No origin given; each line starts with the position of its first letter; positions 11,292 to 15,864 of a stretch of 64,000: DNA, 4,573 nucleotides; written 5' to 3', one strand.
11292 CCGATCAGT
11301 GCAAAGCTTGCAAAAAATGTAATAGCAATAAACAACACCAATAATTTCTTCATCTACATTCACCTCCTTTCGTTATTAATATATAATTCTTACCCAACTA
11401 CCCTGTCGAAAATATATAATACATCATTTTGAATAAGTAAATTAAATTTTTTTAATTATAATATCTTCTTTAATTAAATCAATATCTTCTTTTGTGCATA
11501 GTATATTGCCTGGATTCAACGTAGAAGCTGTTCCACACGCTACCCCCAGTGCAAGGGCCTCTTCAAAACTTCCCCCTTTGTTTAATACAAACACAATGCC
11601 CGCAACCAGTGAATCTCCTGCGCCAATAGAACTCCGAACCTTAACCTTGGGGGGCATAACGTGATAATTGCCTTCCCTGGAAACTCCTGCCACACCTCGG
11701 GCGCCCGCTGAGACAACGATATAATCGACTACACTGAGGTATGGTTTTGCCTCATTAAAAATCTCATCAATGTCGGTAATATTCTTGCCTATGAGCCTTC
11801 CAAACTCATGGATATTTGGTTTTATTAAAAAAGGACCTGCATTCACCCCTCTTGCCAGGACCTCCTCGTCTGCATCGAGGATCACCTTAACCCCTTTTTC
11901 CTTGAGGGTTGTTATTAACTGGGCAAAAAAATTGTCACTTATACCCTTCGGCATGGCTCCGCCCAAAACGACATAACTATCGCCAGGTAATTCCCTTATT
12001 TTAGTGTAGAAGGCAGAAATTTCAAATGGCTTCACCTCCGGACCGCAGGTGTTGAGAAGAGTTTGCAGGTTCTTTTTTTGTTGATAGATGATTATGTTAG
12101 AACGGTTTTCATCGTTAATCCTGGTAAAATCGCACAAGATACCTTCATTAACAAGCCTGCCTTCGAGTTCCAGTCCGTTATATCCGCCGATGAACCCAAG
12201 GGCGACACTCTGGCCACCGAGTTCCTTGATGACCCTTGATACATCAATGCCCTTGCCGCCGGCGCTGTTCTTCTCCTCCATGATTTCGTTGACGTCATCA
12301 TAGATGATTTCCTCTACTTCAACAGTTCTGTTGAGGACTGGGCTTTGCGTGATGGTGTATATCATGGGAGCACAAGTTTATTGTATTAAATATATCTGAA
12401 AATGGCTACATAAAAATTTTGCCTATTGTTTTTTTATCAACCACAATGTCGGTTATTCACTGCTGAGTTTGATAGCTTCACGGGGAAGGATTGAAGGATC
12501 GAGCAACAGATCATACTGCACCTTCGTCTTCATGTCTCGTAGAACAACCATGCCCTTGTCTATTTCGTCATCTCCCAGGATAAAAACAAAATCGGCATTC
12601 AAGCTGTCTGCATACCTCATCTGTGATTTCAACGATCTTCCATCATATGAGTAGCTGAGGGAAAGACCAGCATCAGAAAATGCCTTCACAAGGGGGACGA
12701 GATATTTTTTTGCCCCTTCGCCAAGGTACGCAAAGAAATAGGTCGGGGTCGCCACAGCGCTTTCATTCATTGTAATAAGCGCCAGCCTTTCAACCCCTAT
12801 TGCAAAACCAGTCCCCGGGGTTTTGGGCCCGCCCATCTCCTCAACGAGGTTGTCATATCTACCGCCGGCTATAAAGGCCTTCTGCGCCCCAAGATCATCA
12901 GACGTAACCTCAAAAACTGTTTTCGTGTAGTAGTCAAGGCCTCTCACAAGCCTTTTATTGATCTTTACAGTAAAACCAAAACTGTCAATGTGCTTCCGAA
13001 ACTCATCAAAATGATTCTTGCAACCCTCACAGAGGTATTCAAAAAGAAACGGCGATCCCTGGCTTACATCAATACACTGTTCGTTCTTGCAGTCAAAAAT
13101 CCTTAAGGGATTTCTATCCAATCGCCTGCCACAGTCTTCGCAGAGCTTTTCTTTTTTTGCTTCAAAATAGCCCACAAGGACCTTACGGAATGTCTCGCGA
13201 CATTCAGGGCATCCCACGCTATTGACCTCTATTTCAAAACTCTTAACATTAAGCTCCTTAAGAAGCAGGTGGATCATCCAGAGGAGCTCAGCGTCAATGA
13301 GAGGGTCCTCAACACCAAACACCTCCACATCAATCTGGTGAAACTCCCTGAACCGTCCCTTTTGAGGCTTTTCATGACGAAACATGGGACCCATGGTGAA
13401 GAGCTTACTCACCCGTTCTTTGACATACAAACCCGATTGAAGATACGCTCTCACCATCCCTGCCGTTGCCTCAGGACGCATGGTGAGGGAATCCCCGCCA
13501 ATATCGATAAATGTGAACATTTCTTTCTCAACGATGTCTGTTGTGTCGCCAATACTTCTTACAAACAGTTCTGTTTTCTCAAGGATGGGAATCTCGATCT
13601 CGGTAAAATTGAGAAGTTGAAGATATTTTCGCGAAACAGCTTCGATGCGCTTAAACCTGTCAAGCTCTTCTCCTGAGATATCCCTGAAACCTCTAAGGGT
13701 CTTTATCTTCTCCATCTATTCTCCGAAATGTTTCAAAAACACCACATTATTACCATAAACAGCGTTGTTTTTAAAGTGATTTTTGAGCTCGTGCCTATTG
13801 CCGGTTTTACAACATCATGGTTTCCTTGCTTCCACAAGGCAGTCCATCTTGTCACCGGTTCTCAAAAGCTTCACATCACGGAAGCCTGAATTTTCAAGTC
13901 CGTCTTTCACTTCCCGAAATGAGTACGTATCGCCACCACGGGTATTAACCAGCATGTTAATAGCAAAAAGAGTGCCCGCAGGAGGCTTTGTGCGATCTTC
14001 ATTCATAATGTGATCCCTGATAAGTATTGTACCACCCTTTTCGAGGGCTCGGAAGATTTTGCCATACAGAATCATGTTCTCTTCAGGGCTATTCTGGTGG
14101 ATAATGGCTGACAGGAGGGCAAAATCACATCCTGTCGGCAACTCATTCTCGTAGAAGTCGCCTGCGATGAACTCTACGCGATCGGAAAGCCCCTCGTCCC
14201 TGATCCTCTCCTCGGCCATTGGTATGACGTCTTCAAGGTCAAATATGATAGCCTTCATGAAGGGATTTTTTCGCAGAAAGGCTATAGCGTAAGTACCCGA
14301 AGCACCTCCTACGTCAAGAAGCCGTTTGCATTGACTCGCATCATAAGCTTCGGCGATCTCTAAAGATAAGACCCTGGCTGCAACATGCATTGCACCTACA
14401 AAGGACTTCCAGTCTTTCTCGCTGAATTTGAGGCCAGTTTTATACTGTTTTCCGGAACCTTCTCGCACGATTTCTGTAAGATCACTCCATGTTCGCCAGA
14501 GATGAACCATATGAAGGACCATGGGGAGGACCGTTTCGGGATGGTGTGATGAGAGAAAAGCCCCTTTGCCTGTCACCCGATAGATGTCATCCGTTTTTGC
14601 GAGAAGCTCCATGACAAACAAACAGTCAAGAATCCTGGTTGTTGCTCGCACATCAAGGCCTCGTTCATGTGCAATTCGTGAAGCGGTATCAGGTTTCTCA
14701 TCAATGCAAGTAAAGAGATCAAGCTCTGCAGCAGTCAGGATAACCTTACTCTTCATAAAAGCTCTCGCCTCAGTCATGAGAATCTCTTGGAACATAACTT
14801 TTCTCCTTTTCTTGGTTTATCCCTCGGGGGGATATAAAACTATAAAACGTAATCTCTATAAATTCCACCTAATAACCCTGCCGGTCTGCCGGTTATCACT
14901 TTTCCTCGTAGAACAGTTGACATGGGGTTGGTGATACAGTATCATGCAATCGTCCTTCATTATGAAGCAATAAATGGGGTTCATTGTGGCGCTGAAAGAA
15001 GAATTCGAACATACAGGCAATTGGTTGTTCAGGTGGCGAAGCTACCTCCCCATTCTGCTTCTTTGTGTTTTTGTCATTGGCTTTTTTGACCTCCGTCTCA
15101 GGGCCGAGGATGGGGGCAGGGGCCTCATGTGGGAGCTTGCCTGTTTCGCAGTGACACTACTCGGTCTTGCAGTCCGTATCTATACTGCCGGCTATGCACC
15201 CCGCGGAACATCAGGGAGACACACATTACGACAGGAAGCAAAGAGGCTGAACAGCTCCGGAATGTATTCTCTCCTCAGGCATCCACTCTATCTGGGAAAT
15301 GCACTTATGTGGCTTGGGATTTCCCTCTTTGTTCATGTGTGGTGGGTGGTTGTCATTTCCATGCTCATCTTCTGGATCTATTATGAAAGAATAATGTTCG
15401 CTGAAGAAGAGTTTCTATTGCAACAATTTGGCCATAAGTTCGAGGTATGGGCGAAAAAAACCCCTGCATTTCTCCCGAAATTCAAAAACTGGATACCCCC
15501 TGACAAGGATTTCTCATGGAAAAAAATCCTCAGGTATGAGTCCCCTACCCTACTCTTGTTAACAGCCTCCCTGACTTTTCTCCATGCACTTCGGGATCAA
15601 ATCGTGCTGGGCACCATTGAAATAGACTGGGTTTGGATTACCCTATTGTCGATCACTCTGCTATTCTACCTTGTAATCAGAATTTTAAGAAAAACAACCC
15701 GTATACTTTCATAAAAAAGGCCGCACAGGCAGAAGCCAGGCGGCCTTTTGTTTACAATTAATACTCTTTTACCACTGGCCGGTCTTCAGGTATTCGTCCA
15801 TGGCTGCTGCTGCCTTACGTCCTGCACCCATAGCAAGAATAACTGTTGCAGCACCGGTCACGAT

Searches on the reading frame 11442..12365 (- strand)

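Call 55: search_protein_families(library=pfam, proteins=[window:11442-12365:-], max_evalue=1e-8)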
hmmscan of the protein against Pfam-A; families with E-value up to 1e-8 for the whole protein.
window:11442-12365:- (307 aa): 1 family
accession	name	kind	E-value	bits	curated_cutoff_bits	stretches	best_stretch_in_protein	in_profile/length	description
PF00294.29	PfkB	-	2.9e-44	152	25.8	1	16-291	16-299/302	pfkB family carbohydrate kinase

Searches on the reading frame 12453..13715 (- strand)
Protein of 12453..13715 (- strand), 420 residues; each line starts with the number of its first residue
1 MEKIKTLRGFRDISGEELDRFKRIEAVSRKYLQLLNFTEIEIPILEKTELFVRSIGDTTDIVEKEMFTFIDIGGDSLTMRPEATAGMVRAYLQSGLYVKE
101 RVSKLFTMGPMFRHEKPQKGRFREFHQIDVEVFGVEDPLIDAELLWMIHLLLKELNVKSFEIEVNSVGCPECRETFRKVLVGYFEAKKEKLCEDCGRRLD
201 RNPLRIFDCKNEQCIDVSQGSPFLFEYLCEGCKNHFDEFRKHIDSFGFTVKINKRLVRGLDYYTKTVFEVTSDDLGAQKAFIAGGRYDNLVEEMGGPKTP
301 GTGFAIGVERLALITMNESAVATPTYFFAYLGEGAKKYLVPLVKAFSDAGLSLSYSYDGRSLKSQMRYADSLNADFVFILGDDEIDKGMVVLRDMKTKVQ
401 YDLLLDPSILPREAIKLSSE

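Call 55: search_protein_families(library=pfam, proteins=[window:12453-13715:-], max_evalue=1e-8)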
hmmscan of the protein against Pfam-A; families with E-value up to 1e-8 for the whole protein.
window:12453-13715:- (420 aa): 4 families
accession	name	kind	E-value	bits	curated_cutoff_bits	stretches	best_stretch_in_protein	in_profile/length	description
PF13393.11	tRNA-synt_His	-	4.1e-35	122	25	1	9-311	1-308/308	Histidyl-tRNA synthetase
PF00587.30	tRNA-synt_2b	-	3.5e-14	53.7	29.3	1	67-313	1-173/179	tRNA synthetase class II core domain (G, H, P, S and T)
PF03129.25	HGTP_anticodon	-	7e-10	39.4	21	1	331-403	7-82/94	Anticodon binding domain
PF00152.25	tRNA-synt_2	-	6.7e-09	35.7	25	0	19-155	23-144/308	tRNA synthetases class II (D, K and N)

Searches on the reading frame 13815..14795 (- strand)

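Call 55: search_protein_families(library=pfam, proteins=[window:13815-14795:-], max_evalue=1e-8)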
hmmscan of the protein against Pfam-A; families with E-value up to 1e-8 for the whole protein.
window:13815-14795:- (326 aa): 2 families
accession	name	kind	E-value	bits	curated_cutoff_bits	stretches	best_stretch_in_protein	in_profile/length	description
PF00891.24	Methyltransf_2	-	5.4e-29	101.5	22.3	1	103-306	1-210/210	O-methyltransferase domain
PF08100.18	Dimerisation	-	9.5e-11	41.8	25.6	1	4-73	7-82/93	O-methyltransferase dimerisation domain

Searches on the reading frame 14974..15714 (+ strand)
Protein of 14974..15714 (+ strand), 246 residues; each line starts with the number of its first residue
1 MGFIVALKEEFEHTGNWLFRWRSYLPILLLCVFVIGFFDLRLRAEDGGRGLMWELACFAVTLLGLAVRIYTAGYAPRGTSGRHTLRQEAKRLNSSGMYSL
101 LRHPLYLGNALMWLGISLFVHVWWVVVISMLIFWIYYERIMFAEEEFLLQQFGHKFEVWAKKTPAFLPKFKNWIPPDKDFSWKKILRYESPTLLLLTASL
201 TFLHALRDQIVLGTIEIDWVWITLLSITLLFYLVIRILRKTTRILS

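Call 55: search_protein_families(library=pfam, proteins=[window:14974-15714:+], max_evalue=1e-8)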
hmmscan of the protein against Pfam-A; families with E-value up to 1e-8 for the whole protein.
window:14974-15714:+ (246 aa): 1 family
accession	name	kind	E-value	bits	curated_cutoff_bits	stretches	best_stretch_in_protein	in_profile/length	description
PF04191.18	PEMT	-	5.4e-12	46.5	25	1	87-154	37-104/105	Phospholipid methyltransferase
